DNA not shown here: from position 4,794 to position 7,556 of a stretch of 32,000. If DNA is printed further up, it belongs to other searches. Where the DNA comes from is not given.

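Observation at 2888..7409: pilT, a cNMP-binding/GAF protein and a VirD4-like ATPase form a tight cluster, with a CHASE2 cyclase elsewhere in the window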

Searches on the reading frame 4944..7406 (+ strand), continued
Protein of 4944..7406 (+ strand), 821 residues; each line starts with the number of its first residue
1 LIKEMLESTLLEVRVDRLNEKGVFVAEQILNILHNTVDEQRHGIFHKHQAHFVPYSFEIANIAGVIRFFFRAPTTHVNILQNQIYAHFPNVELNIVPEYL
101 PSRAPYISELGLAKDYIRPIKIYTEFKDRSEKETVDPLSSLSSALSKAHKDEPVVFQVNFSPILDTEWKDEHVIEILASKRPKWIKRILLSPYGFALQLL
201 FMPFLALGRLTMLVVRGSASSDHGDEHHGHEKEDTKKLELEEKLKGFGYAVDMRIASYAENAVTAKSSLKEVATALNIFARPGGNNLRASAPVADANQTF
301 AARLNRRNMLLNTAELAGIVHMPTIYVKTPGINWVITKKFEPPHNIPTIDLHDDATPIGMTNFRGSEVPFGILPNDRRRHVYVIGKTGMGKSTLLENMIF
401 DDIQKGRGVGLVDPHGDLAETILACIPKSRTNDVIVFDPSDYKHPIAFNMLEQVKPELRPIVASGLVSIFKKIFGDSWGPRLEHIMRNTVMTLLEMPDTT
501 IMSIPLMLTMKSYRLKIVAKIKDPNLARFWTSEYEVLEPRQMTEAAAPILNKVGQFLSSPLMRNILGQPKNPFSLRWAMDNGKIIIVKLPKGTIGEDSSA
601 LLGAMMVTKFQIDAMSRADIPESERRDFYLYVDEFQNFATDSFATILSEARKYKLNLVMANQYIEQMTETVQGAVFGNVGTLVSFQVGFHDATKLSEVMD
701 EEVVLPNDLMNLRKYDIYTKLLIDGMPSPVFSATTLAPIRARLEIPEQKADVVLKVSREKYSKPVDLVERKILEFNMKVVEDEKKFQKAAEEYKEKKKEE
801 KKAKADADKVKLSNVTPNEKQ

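Call 45: find_encoding_contigs(protein=P0100, flank=5000, max_places=1)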
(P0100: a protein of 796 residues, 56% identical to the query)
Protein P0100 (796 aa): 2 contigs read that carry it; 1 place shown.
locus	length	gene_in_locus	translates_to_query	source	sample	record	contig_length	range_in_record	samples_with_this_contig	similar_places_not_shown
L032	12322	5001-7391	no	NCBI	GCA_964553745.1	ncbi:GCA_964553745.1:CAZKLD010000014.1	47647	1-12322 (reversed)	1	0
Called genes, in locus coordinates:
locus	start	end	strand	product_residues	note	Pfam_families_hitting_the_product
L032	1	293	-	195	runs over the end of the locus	PF01330:RuvA_N (weak), PF14520:HHH_5 (weak)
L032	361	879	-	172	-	PF00383:dCMP_cyt_deam_1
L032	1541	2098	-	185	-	PF01025:GrpE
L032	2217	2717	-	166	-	PF01442:Apolipoprotein (weak)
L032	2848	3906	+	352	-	PF00437:T2SSE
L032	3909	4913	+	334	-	-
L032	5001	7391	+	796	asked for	PF26449:DUF8128, PF02534:T4SS-DNA_transf (weak)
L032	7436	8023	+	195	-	-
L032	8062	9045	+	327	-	PF01636:APH (weak)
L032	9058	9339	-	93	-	-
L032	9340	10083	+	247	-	-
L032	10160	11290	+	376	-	PF07963:N_methyl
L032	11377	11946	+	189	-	-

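Call 48: search_solved_structures(query=A4, max_evalue=0.1, show_alignments=1)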
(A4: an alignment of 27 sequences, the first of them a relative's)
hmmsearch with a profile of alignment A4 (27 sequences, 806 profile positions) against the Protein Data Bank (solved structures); distinct sequences matched with E-value up to 0.1: 3.
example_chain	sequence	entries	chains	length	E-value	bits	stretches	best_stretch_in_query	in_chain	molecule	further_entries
1gl6_A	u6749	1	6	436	0.00032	22.2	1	370-410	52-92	ATPASE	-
1e9r_A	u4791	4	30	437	0.00032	22.2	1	370-410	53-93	CONJUGAL TRANSFER PROTEIN TRWB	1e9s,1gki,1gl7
6sz9_A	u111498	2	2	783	0.05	15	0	351-409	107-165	IcmO (DotL)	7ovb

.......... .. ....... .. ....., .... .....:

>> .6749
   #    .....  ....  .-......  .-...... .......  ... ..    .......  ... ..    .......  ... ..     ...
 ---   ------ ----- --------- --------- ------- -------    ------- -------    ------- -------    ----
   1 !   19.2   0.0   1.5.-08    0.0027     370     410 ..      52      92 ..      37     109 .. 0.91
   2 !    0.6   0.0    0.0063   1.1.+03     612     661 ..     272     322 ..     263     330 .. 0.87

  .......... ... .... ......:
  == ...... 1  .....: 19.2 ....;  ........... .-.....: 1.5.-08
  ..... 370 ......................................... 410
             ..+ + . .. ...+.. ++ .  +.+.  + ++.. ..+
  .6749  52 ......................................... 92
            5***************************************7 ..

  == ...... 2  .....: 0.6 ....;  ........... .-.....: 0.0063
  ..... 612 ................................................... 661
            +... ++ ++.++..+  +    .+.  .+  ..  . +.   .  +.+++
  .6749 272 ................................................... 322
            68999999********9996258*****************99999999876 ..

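Call 67: search_protein_families(library=padloc, max_evalue=0.01, proteins=[P0052])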
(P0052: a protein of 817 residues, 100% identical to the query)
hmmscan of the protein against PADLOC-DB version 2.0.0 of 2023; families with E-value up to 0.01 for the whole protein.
P0052 (817 aa): 4 families
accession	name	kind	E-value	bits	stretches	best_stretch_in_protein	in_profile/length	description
PDLC04140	mad8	-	9.5e-19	66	1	373-714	26-285/314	mads_8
PDLC04103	HerA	-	5.1e-07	26.4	0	629-680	459-506/579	-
PDLC01055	HerA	-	0.00096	16.1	1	371-404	154-187/532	Type III coevolved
PDLC04105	HerA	-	0.0017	15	0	374-417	166-210/576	-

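Call 68: search_protein_families(library=phrogs, max_evalue=0.001, proteins=[P0052])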
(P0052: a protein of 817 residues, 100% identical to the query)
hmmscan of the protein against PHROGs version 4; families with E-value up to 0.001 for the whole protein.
P0052 (817 aa): 3 families
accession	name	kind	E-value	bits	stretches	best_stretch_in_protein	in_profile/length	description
phrog_5156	-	unknown function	2.1e-74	252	1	52-785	80-821/824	-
phrog_7035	-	unknown function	4.4e-10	39.6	1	372-418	209-257/969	-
phrog_2666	-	head and packaging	4.8e-07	29.8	0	370-416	317-363/555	terminase large subunit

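Call 69: search_dna_similar(query=P0052, collection=phages, mode=protein, max_rows=15)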
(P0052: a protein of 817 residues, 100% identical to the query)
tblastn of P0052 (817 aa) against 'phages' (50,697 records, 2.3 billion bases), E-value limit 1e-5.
Records with a match: 35; places in all: 35; records where one place covers at least 80% of the query: 0.
Best place of each record, by identity: <60% 35.
By first word of the organism name: Bacillus 28; Geobacillus 3; Lysinibacillus 2; Microcystis 1; Brevibacillus 1.
By host as written in the record: Bacillus cereus 8; Bacillus megaterium Km Sp- 4; - 3; Bacillus megaterium str. ATCC 43725 2; Lysinibacillus fusiformis 2; Bacillus sp. S4 2; Geobacillus stearothermophilus 2184 2; Bacillus cereus BGSC 6E1 2; and 8 more.
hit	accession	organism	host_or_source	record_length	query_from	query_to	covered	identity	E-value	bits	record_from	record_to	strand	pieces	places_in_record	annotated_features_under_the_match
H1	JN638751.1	Bacillus phage G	Bacillus megaterium str. ATCC 43725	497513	245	731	60%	26.1%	9e-37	156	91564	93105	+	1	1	156: gp156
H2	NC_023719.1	Bacillus phage G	Bacillus megaterium str. ATCC 43725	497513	245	731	60%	26.1%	9e-37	156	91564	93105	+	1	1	156: gp156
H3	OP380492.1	Bacillus phage Nachito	Bacillus sp. ET1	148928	245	770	64%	22.8%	1e-15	88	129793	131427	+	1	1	hypothetical protein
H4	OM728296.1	Bacillus phage vB_BsuM-Goe26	Bacillus subtilis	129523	280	773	60%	23.6%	6e-19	99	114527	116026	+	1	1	hypothetical protein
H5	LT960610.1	Bacillus phage SBSphiC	Bacillus subtilis BEST7003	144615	280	773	60%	23.6%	8e-19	99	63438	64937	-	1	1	record has no annotation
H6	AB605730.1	Bacillus phage SP-10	-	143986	284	773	60%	23.2%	6e-19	99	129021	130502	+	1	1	hypothetical protein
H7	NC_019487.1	Bacillus phage SP-10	-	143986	284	773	60%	23.2%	6e-19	99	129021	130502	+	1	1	hypothetical protein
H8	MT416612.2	Bacillus phage YungSlug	Bacillus thuringiensis kurstaki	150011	249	776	65%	20.9%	1e-15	88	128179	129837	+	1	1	ATPase domain protein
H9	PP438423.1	Microcystis phage Mwe-JY31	Microcystis wesenbergii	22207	322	771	55%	24.4%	2e-23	113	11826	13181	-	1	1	hypothetical protein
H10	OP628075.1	Lysinibacillus phage vB_LfM_LysYB1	Lysinibacillus fusiformis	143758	341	770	53%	23.2%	3e-18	96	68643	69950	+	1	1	hypothetical protein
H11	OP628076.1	Lysinibacillus phage vB_LfM_LysYB2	Lysinibacillus fusiformis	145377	341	770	53%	23.2%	3e-18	96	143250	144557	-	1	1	hypothetical protein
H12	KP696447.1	Bacillus phage Stahl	Bacillus megaterium Km Sp-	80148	354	777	52%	21.6%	2e-7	61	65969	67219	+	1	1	hypothetical protein | terminator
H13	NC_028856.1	Bacillus phage Stahl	Bacillus megaterium Km Sp-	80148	354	777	52%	21.6%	2e-7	61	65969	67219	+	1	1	hypothetical protein | terminator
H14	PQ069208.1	Bacillus phage S4-1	Bacillus sp. S4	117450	307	663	44%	24.3%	4e-20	102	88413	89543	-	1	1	record has no annotation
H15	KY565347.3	Geobacillus phage TP-84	Geobacillus stearothermophilus 2184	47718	244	654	50%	21.1%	4e-7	60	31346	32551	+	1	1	hypothetical protein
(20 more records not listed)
